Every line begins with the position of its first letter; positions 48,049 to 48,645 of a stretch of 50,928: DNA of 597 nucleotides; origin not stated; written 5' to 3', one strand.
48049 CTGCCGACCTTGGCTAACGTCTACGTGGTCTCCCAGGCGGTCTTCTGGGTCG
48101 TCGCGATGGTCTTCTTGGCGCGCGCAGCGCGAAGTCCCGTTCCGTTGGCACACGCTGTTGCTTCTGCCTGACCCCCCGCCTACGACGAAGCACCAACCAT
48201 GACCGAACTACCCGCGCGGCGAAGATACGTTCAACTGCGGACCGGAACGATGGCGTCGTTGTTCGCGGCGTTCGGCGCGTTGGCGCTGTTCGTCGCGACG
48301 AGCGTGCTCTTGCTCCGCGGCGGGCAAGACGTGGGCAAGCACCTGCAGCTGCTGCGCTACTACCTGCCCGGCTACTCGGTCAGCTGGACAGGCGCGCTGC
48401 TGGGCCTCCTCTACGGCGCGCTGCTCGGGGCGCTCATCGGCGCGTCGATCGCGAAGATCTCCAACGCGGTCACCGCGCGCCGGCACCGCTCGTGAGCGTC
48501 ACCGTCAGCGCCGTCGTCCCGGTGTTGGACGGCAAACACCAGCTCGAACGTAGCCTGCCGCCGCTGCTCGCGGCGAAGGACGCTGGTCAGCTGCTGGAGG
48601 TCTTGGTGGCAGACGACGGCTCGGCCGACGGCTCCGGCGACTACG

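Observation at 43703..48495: Triplicated small two-TM module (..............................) in a glycosylation cluster: once fused to an FAD oxidoreductase, twice free-standing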

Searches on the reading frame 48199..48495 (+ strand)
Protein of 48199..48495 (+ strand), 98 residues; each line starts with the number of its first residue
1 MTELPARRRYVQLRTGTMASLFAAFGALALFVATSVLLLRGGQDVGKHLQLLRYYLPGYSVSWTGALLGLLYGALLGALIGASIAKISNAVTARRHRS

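Call 3: search_protein_families(library=pfam, proteins=[window:48199-48495:+], max_evalue=0.01)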
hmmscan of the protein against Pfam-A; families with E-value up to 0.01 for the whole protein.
window:48199-48495:+ (98 aa): 1 family
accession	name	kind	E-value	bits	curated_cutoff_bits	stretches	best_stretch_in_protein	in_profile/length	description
PF05251.17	Ost5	-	0.0024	18.5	27.4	1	5-36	40-71/73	Oligosaccharyltransferase subunit 5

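Call 5: search_protein_families(library=ncbifam, proteins=[window:48199-48495:+], max_evalue=1)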
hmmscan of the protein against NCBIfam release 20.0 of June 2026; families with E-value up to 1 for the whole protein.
window:48199-48495:+ (98 aa): 4 families
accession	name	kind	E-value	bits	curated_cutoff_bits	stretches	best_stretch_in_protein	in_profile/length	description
NF037947.1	holin_4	subfamily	0.016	15.7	70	1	28-87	16-73/75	bacteriophage holin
NF007177.0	PRK09609.1-1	equivalog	0.033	13.4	524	1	33-93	73-135/340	hypothetical protein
NF053524.1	thylo_ssl2009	equivalog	0.15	12.8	58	1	64-89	9-34/90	ssl2009 family thylakoid membrane protein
NF041250.1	VI_TagQ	equivalog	0.15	11.3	300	1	63-91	62-90/301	type VI secretion system-associated lipoprotein TagQ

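Call 6: search_protein_families(library=pfam, proteins=[window:48199-48495:+], max_evalue=10)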
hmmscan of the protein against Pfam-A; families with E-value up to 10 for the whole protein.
window:48199-48495:+ (98 aa): 7 families
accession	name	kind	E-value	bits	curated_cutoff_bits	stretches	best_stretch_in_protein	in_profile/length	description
PF05251.17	Ost5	-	0.0024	18.5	27.4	1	5-36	40-71/73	Oligosaccharyltransferase subunit 5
PF18926.5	DUF5676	-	0.016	16.6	27.6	1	61-90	52-81/82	2TM family of unknown function (DUF5676)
PF05433.20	Rick_17kDa_Anti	-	0.029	14.7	24.2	1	63-84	21-42/43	Glycine zipper 2TM domain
PF13441.11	Gly-zipper_YMGG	-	0.048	13.8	28.9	1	64-83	5-23/45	YMGG-like Gly-zipper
PF13436.11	Gly-zipper_OmpA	-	0.06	13.6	27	1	64-83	10-34/44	Glycine-zipper domain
PF13488.11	Gly-zipper_Omp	-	1.3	9.4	25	1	65-84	19-38/46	Glycine zipper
PF25799.1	prePAAR_I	-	1.9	9.3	25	1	61-90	11-37/57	Class I prePAAR effector Rhs1 motif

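Call 7: find_homologous_proteins(query=window:48199-48495:+, max_evalue=0.001)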
Query window:48199-48495:+ (98 aa): 16 proteins with E <= 0.001 among 293 candidates.
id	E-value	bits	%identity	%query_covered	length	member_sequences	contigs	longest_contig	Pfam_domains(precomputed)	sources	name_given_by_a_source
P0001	1.0e-40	155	77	100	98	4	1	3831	-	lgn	-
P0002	2.6e-39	151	95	83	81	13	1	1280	-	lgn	-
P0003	2.9e-39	151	95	83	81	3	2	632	-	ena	-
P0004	2.3e-37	145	72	99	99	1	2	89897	-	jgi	-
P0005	1.4e-35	139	71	100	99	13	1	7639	-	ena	-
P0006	7.4e-35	137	72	97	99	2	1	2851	-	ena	-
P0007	2.4e-34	135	70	97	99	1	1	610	-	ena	-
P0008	2.6e-34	135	70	97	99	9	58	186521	-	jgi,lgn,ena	-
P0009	1.6e-33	132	70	97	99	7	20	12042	-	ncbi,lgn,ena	-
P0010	3.5e-33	131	72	89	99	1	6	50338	-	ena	-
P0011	1.1e-31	126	70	89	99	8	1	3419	-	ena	-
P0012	9.7e-31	123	70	89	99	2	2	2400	-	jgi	jgi:hypothetical protein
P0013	3.1e-28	115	77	72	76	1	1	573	-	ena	-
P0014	2.1e-19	87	59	83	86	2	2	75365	-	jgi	jgi:hypothetical protein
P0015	2.4e-18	84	71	64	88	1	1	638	-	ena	-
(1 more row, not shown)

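Call 11: find_encoding_contigs(protein=P0008, flank=8000, max_places=4)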
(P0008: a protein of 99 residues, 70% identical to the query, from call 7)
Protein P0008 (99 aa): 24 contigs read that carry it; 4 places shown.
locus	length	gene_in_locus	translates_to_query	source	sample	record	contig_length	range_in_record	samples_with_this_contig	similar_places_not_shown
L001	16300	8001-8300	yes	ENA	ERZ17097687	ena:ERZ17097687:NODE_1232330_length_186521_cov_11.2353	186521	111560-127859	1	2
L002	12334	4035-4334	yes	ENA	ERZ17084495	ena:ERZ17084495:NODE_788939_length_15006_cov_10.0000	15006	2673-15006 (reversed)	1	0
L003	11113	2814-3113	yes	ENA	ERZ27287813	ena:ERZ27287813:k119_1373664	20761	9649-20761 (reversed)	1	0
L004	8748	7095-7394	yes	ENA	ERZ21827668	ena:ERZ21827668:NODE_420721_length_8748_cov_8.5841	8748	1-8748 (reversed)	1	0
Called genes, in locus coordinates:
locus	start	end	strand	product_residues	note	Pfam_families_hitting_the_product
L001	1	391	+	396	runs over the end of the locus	PF13365:Trypsin_2, PF00595:PDZ (weak), PF13180:PDZ_2 (weak), PF17820:PDZ_6 (weak)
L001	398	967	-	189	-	-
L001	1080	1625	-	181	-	-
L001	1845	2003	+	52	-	-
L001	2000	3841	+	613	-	PF01266:DAO (weak), PF01494:FAD_binding_3 (faint), PF01593:Amino_oxidase, PF07992:Pyr_redox_2 (faint), PF12831:FAD_oxidored (faint), PF13450:NAD_binding_8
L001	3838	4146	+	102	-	-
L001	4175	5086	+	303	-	PF00535:Glycos_transf_2, PF10111:Glyco_tranf_2_2 (weak), PF13641:Glyco_tranf_2_3, PF13632:Glyco_trans_2_3, PF02709:Glyco_transf_7C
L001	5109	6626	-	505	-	PF01943:Polysacc_synt, PF13440:Polysacc_synt_3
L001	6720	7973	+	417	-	PF09594:GT87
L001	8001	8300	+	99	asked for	-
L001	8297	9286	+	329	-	PF00535:Glycos_transf_2, PF10111:Glyco_tranf_2_2 (faint), PF13641:Glyco_tranf_2_3, PF13506:Glyco_transf_21 (faint)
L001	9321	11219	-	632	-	PF13231:PMT_2 (weak), PF12895:ANAPC3 (faint), PF13428:TPR_14 (faint), PF14559:TPR_19 (faint), PF13424:TPR_12 (faint), PF21033:RMD1-3 (faint), PF00515:TPR_1 (faint), PF07719:TPR_2 (faint), +1 more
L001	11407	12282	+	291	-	PF01497:Peripla_BP_2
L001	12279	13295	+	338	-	PF01032:FecCD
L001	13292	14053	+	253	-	PF00005:ABC_tran, PF02463:SMC_N (faint), PF13304:AAA_21 (faint)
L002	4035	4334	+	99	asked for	-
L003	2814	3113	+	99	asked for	-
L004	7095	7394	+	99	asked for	-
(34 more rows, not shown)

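Call 13: find_related_loci(query=A2, collection=genome_contigs, flank=10000)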
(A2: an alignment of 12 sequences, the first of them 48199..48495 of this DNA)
Query A2 (98 aa) in genome_contigs; peptide patterns used: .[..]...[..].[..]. (x = any residue, [..] = any of these).
68 stretches matched a pattern; 66 encode a relative of the query (tblastn E <= 1e-3); 66 distinct loci.
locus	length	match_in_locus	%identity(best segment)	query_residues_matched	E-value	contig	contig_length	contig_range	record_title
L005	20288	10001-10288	70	1-95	3e-37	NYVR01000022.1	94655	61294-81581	MAG: Planctomycetota bacterium isolate CPC3 78181, whole genome shotgun sequence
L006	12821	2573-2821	71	9-91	4e-35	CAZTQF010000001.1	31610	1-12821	MAG TPA_asm: uncultured candidatus Brocadiaceae bacterium isolate SRP134809_co1_104 genome assembly, contig: NODE_2536_l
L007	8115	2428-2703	57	7-98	1e-26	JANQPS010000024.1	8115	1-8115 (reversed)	MAG: Thermoanaerobaculia bacterium isolate IP29b_bin.170 k99_2720262, whole genome shotgun sequence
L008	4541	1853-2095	54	12-92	3e-25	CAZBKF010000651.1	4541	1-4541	MAG TPA_asm: uncultured Rickettsiales bacterium isolate binchicken_co141_65 genome assembly, contig: NODE_62336_length_4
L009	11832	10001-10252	55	12-95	4e-25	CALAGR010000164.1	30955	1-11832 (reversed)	MAG TPA_asm: uncultured proteobacterium isolate ERR2206756_bin.78_CONCOCT_v1.1_MAG genome assembly, contig: ERZ887841.51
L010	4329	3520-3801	53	3-96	4e-25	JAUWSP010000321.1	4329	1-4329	MAG: Acidobacteriota bacterium isolate CSMAG_2557 CSMAG_2557_k127_6950134_length_4329_cov_21.0983, whole genome shotgun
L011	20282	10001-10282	52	3-96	7e-25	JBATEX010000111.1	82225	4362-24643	MAG: Thermoanaerobaculia bacterium isolate MFD10345_ilm_asm_bin8 k127_161489, whole genome shotgun sequence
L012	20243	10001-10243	54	18-98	7e-24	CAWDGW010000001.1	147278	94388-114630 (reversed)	MAG: uncultured Holophagae bacterium isolate MFD03804.bin.1.132 genome assembly, contig: contig_12966, whole genome shot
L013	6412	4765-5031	54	7-95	1e-23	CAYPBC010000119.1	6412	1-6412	MAG TPA_asm: uncultured Thermoanaerobaculia bacterium isolate SRP155585_co2_221 genome assembly, contig: NODE_11366_leng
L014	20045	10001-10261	51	12-98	3e-23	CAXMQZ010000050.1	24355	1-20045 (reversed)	MAG: uncultured Polyangiaceae bacterium isolate 10C-St20-MC-01_bin.6.orig genome assembly, contig: k141_3156132, whole g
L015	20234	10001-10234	59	18-95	4e-23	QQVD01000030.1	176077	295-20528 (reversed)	MAG: Acidobacteria bacterium isolate LB_ACB_1 c_000000000043, whole genome shotgun sequence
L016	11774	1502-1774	53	8-98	4e-22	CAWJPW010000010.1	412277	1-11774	MAG: uncultured Acidobacteriota bacterium isolate MFD02923.bin.1.132 genome assembly, contig: contig_8456, whole genome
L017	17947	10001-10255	49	11-95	6e-22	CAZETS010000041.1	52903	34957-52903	MAG TPA_asm: uncultured Spirochaetaceae bacterium isolate SRP077602_co10_279 genome assembly, contig: NODE_1830_length_5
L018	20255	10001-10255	54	12-96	2e-21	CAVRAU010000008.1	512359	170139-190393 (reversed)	MAG: uncultured Acidobacteriota bacterium isolate MFD03551.bin.2.58 genome assembly, contig: contig_23872, whole genome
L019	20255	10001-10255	51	12-96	6e-21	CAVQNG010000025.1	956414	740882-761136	MAG: uncultured Acidobacteriota bacterium isolate MFD03804.bin.1.44 genome assembly, contig: contig_68270, whole genome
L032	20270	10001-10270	39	8-97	7e-17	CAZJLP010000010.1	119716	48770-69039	MAG TPA_asm: uncultured Opitutaceae bacterium isolate binchicken_co174_45 genome assembly, contig: NODE_51_length_119716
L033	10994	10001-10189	52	27-89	4e-16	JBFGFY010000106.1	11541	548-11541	MAG: Longimicrobiales bacterium isolate Mix_sand02.2020.12.G.54 k141_1520037_length_11541_cov_19.2511, whole genome shot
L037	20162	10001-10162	57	28-81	2e-14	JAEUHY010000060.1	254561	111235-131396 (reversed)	MAG: Planctomycetota bacterium isolate new MAG-29 k141_3193655, whole genome shotgun sequence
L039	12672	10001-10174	55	37-94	3e-14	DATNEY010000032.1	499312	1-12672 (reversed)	MAG TPA_asm: Vicinamibacterales bacterium isolate SMAG_U11280 k141_890663, whole genome shotgun sequence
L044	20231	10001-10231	44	10-83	2e-13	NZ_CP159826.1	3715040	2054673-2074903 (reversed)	Halioglobus sp. Uisw_031 chromosome, complete genome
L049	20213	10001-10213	45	27-94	5e-13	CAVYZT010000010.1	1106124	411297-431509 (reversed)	MAG: uncultured Acidobacteriota bacterium isolate MFD02242.bin.1.229 genome assembly, contig: contig_5761, whole genome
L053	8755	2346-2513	50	34-89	1e-12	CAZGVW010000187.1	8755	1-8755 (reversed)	MAG TPA_asm: uncultured Phycisphaeraceae bacterium isolate binchicken_co31_39 genome assembly, contig: k141_3406328, who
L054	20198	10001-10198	50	27-89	1e-12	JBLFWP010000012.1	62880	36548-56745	MAG: Halioglobus sp. isolate 3300053785_137 Ga0535658_0000528, whole genome shotgun sequence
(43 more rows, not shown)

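Call 14: search_protein_representatives(alignment_id=A2)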
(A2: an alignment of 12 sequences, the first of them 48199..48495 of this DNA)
Query: 12 sequences, 99 profile positions. Proteins with E-value up to 0.001 (for the whole library): 1093; up to 1e-10: 468; up to 1e-30: 11. The best 150 are listed.
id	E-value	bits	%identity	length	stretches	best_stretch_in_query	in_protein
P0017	2.7e-46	171.6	-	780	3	14-93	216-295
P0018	1.1e-42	160.0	-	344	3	5-91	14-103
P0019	1.9e-35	136.8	-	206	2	7-95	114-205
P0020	2.1e-35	136.6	-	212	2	8-89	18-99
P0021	2.1e-34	133.4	-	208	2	5-96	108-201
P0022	5.0e-33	129.0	-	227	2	14-93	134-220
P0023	5.8e-33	128.8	-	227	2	9-96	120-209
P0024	6.3e-33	128.7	-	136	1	4-98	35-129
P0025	8.3e-33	128.3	-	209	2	9-91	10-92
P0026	2.4e-32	126.9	-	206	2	7-97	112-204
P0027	9.6e-31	121.7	-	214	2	12-95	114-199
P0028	5.1e-30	119.4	-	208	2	8-95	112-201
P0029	7.3e-30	118.9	-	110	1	6-98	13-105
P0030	2.6e-28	113.9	-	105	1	6-97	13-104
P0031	3.2e-28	113.6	-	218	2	8-91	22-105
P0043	1.4e-25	105.2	-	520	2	12-94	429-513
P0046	4.2e-25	103.6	-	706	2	10-90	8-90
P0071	5.6e-22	93.6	-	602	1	4-93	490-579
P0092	1.3e-20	89.2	-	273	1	7-98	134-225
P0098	2.1e-20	88.5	-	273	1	4-91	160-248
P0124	2.3e-19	85.2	-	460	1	4-93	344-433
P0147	7.6e-19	83.5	-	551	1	4-95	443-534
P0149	8.4e-19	83.4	-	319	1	6-91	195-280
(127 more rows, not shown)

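Call 15: search_protein_families(library=pfam, proteins=[P0017, P0018, P0046, P0043, P0124, P0147, P0149, P0092, P0098, P0071], max_evalue=0.001)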
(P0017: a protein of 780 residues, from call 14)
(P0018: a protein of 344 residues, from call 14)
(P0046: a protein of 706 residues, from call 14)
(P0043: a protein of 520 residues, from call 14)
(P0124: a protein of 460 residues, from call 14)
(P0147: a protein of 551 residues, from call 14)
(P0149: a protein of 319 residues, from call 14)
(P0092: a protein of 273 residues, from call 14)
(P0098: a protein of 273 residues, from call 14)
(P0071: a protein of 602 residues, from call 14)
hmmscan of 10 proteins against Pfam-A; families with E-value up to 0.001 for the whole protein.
P0017 (780 aa): 1 family
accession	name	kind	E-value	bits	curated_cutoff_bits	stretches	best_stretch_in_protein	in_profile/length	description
PF04932.20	Wzy_C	-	1.1e-19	71.2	31.7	1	517-691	1-148/149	O-Antigen ligase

P0018 (344 aa): 0 families

P0046 (706 aa): 8 families
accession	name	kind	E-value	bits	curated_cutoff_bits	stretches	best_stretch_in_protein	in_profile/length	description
PF01593.30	Amino_oxidase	-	1.4e-31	110.7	19.8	1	234-618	2-390/443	Flavin containing amine oxidoreductase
PF13450.12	NAD_binding_8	-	2e-15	57.3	21.9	1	228-293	1-68/68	NAD(P)-binding Rossmann-like domain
PF01494.25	FAD_binding_3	-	6.3e-06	26.1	22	1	225-256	3-34/349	FAD binding domain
PF07992.20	Pyr_redox_2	-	1.1e-05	25.5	26.1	1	225-262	2-40/291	Pyridine nucleotide-disulphide oxidoreductase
PF01266.30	DAO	-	1.6e-05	25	27.9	1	225-259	1-35/353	FAD dependent oxidoreductase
PF00890.30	FAD_binding_2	-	0.00023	20.9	20.4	1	226-270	2-44/414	FAD binding domain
PF13738.12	Pyr_redox_3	-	0.00028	20.6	30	1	228-258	2-33/305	Pyridine nucleotide-disulphide oxidoreductase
PF03486.20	HI0933_like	-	0.00061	19.7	50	0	225-259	2-36/244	HI0933-like protein Rossmann domain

P0043 (520 aa): 4 families
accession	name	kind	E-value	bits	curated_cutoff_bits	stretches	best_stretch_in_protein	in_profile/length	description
PF00535.33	Glycos_transf_2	-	3.2e-22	79.7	23.3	1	6-162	1-164/168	Glycosyl transferase family 2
PF13632.12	Glyco_trans_2_3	-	2.9e-08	34.2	27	1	84-272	2-176/198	Glycosyl transferase family group 2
PF10111.15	Glyco_tranf_2_2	-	8.5e-08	32.4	27.3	1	6-196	1-208/276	Glycosyltransferase like family 2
PF13641.12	Glyco_tranf_2_3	-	9e-08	32.8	27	1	3-192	1-199/230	Glycosyltransferase like family 2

P0124 (460 aa): 5 families
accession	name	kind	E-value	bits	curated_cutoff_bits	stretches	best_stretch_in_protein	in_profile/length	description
PF00535.33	Glycos_transf_2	-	3.3e-27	95.9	23.3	1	6-159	2-165/168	Glycosyl transferase family 2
PF13641.12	Glyco_tranf_2_3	-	6.6e-16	59.4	27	1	4-187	3-198/230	Glycosyltransferase like family 2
PF10111.15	Glyco_tranf_2_2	-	8.2e-15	55.5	27.3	1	6-206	2-223/276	Glycosyltransferase like family 2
PF13632.12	Glyco_trans_2_3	-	2e-10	41.2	27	1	80-281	2-191/198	Glycosyl transferase family group 2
PF13506.12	Glyco_transf_21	-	9.5e-05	22.4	21.7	1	71-222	25-174/174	Glycosyl transferase family 21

P0147 (551 aa): 6 families
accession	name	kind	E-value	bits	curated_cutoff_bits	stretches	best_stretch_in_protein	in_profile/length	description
PF00535.33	Glycos_transf_2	-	1.6e-26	93.7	23.3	1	37-192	1-164/168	Glycosyl transferase family 2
PF13641.12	Glyco_tranf_2_3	-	2.2e-15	57.7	27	1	34-239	1-217/230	Glycosyltransferase like family 2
PF13632.12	Glyco_trans_2_3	-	2.4e-12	47.6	27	1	115-309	3-196/198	Glycosyl transferase family group 2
PF10111.15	Glyco_tranf_2_2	-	1.7e-10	41.3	27.3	1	61-132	27-103/276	Glycosyltransferase like family 2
PF13506.12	Glyco_transf_21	-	4.3e-07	30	21.7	1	105-252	25-170/174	Glycosyl transferase family 21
PF02709.20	Glyco_transf_7C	-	0.00026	21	23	1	167-228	6-67/78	N-terminal domain of galactosyltransferase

P0149 (319 aa): 0 families

P0092 (273 aa): 0 families

P0098 (273 aa): 0 families

P0071 (602 aa): 11 families
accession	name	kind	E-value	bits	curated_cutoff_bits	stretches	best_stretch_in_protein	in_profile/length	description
PF01593.30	Amino_oxidase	-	6.7e-25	88.7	19.8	1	21-413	2-404/443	Flavin containing amine oxidoreductase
PF13450.12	NAD_binding_8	-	8.6e-16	58.4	21.9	1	15-79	1-67/68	NAD(P)-binding Rossmann-like domain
PF01266.30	DAO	-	3.8e-08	33.7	27.9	1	13-48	2-38/353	FAD dependent oxidoreductase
PF01494.25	FAD_binding_3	-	1.5e-07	31.5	22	1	12-44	3-35/349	FAD binding domain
PF00890.30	FAD_binding_2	-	2e-06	27.7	20.4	1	13-47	2-36/414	FAD binding domain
PF00070.33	Pyr_redox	-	3.7e-06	27.8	22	0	13-46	2-35/82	Pyridine nucleotide-disulphide oxidoreductase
PF12831.13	FAD_oxidored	-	8.3e-06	25.8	27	0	13-48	2-37/416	FAD dependent oxidoreductase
PF07992.20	Pyr_redox_2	-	2.5e-05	24.3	26.1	1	12-40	2-30/291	Pyridine nucleotide-disulphide oxidoreductase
PF13738.12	Pyr_redox_3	-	6.4e-05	22.8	30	1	14-42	1-30/305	Pyridine nucleotide-disulphide oxidoreductase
PF03486.20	HI0933_like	-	0.00014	21.8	50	1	12-46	2-36/244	HI0933-like protein Rossmann domain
PF01946.23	Thi4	-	0.00029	20.6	26.2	1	11-47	18-55/235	Thi4 family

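Call 29: search_protein_families(library=pfam, proteins=[L044:6184-7491:+, L044:7501-8634:+, L044:8683-9690:+, L044:13867-15294:+, L044:15304-16203:-, L054:12513-13691:+, L054:13695-14915:+, L054:16054-16860:+, L044:12705-13775:+, L044:16297-17190:+], max_evalue=0.00001)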
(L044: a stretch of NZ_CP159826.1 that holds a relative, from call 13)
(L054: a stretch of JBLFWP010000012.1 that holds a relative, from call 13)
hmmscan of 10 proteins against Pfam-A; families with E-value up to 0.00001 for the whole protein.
L044:6184-7491:+ (435 aa): 2 families
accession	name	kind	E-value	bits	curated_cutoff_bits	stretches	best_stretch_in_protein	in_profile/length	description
PF02127.20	Peptidase_M18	-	1.8e-129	432.8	24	1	13-426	1-432/432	Aminopeptidase I zinc metalloprotease (M18)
PF05343.19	Peptidase_M42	-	5.9e-07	29.3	23.2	0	301-415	180-286/292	M42 glutamyl aminopeptidase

L044:7501-8634:+ (377 aa): 3 families
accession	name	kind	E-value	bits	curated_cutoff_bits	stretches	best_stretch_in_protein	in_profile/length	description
PF12038.13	QTMAN_N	-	8.2e-56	188.9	25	1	2-170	1-167/168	tRNA-queuosine alpha-mannosyltransferase N-terminal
PF13692.12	Glyco_trans_1_4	-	4.8e-09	37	27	1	196-334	3-140/142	Glycosyl transferases group 1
PF00534.26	Glycos_transf_1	-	3.7e-08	33.5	26.4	1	192-309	13-130/172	Glycosyl transferases group 1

L044:8683-9690:+ (335 aa): 1 family
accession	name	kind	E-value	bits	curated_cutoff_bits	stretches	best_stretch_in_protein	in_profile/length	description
PF00579.31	tRNA-synt_1b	-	2.5e-51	175.2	21.1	1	5-248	7-244/292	tRNA synthetases class I (W and Y)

L044:13867-15294:+ (475 aa): 1 family
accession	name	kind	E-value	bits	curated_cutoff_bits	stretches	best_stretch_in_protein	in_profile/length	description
PF01554.23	MatE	-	2.3e-33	115.6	24.9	2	263-416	1-150/161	MatE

L044:15304-16203:- (299 aa): 2 families
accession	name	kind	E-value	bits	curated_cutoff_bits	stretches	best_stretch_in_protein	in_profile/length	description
PF03982.18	DAGAT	-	3.4e-06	26.7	22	1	70-193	77-200/297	Diacylglycerol acyltransferase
PF01553.26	Acyltransferase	-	6.6e-06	26.4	23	0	55-179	3-130/132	Acyltransferase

L054:12513-13691:+ (392 aa): 5 families
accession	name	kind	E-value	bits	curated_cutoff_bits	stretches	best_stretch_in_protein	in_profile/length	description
PF00534.26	Glycos_transf_1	-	4e-36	124.6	26.4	1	197-366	6-169/172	Glycosyl transferases group 1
PF13692.12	Glyco_trans_1_4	-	1.5e-28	100.3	27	1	207-355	2-142/142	Glycosyl transferases group 1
PF20706.3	GT4-conflict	-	8.1e-11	42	26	1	203-369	194-370/385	Family 4 Glycosyltransferase in conflict systems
PF13439.12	Glyco_transf_4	-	7.1e-08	33.1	28.5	1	15-173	3-159/170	Glycosyltransferase Family 4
PF13524.12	Glyco_trans_1_2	-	2.7e-06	27.9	25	1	270-376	27-136/144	Glycosyl transferase-like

L054:13695-14915:+ (406 aa): 6 families
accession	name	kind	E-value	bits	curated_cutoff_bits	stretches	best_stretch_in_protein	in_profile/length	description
PF00534.26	Glycos_transf_1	-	5.5e-27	94.8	26.4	1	221-372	10-170/172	Glycosyl transferases group 1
PF13692.12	Glyco_trans_1_4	-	2.2e-21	77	27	1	228-359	3-141/142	Glycosyl transferases group 1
PF13439.12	Glyco_transf_4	-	4.4e-15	56.6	28.5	1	16-209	2-163/170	Glycosyltransferase Family 4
PF13579.12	Glyco_trans_4_4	-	3.3e-11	44.2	29.7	1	16-209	1-156/158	Glycosyl transferase 4-like domain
PF13524.12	Glyco_trans_1_2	-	3.1e-10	40.6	25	1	244-389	5-143/144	Glycosyl transferase-like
PF20706.3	GT4-conflict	-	1.8e-06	27.6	26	0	286-338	272-323/385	Family 4 Glycosyltransferase in conflict systems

L054:16054-16860:+ (268 aa): 1 family
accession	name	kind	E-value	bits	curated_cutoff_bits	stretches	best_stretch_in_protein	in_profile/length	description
PF02585.22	PIG-L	-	4e-29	102.2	28.2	1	51-177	1-128/129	GlcNAc-PI de-N-acetylase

L044:12705-13775:+ (356 aa): 3 families
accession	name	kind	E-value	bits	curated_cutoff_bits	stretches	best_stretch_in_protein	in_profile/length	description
PF00535.33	Glycos_transf_2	-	2.5e-25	89.8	23.3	1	27-182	1-163/168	Glycosyl transferase family 2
PF10111.15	Glyco_tranf_2_2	-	2.9e-09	37.2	27.3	1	27-211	1-203/276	Glycosyltransferase like family 2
PF13641.12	Glyco_tranf_2_3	-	6.9e-08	33.2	27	1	26-230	3-217/230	Glycosyltransferase like family 2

L044:16297-17190:+ (297 aa): 2 families
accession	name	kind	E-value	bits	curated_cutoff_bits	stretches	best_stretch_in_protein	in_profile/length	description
PF00106.31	adh_short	-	1.6e-33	116.3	26.6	1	14-212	1-187/195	short chain dehydrogenase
PF13561.12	adh_short_C2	-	1e-24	87.9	27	1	23-258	6-229/236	Enoyl-(Acyl carrier protein) reductase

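Call 33: search_protein_families(library=pfam, alignment_id=A3, max_evalue=0.00001)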
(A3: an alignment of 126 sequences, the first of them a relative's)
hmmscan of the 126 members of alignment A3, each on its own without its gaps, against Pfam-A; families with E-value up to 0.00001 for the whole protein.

A. member 1, L007:6925-8115:+ (397 aa): 2 families
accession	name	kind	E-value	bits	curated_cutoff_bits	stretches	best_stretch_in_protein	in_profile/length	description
PF13440.11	Polysacc_synt_3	-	1.8e-58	198.5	23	1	133-397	1-271/293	Polysaccharide biosynthesis protein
PF01943.22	Polysacc_synt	-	7.9e-27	94.8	28.2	1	110-369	2-273/274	Polysaccharide biosynthesis protein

B. families by the number of members that match (of 126 scanned): 124 families (the first 25 are shown)
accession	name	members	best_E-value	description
PF00534.26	Glycos_transf_1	9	3.2e-29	Glycosyl transferases group 1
PF13692.12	Glyco_trans_1_4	9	1.4e-28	Glycosyl transferases group 1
PF13439.12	Glyco_transf_4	9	7.2e-18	Glycosyltransferase Family 4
PF01408.29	GFO_IDH_MocA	8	3.4e-30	Oxidoreductase family, NAD-binding Rossmann fold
PF13579.12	Glyco_trans_4_4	8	5.2e-14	Glycosyl transferase 4-like domain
PF01943.22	Polysacc_synt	7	5.1e-29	Polysaccharide biosynthesis protein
PF13440.11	Polysacc_synt_3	6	2.7e-61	Polysaccharide biosynthesis protein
PF22725.1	GFO_IDH_MocA_C3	6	1.5e-26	GFO/IDH/MocA C-terminal domain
PF20706.3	GT4-conflict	6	1.5e-13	Family 4 Glycosyltransferase in conflict systems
PF13524.12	Glyco_trans_1_2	6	3.1e-13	Glycosyl transferase-like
PF02894.22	GFO_IDH_MocA_C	5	7.1e-19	Oxidoreductase family, C-terminal alpha/beta domain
PF13231.12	PMT_2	5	8.2e-16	Dolichyl-phosphate-mannose-protein mannosyltransferase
PF00535.33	Glycos_transf_2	4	3e-21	Glycosyl transferase family 2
PF13561.12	adh_short_C2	3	2.1e-51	Enoyl-(Acyl carrier protein) reductase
PF00106.31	adh_short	3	7.8e-46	short chain dehydrogenase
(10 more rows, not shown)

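Call 43: find_homologous_proteins(query=P0018, max_evalue=0.00001)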
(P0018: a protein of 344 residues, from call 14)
Query P0018 (344 aa): 454 proteins with E <= 0.00001 among 8000 candidates; the best 120 are listed.
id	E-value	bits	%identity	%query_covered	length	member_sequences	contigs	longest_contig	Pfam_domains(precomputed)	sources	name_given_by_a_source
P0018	2.3e-214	729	100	100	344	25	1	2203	-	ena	-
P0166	7.9e-171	586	81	99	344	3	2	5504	-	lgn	-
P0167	1.5e-170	585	80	99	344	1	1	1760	-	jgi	jgi:hypothetical protein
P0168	2.3e-166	571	79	100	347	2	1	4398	-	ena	-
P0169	1.6e-160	552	78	100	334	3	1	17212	-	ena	-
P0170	2.6e-157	542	76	100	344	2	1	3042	-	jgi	-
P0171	1.3e-154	533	76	98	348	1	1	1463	-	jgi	jgi:hypothetical protein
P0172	7.4e-154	530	80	93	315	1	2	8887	-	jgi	-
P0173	1.6e-153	529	74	99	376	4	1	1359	-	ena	-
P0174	5.0e-152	524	74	100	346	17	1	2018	-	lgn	-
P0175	2.2e-151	522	75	98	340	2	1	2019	-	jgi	jgi:hypothetical protein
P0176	1.4e-149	516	72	98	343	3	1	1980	-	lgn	-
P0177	2.0e-148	512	73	99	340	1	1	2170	-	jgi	jgi:hypothetical protein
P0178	6.4e-148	511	72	100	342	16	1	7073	-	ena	-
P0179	2.1e-147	509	72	99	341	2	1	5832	-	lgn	-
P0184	1.5e-126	440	62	99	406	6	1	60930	-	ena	-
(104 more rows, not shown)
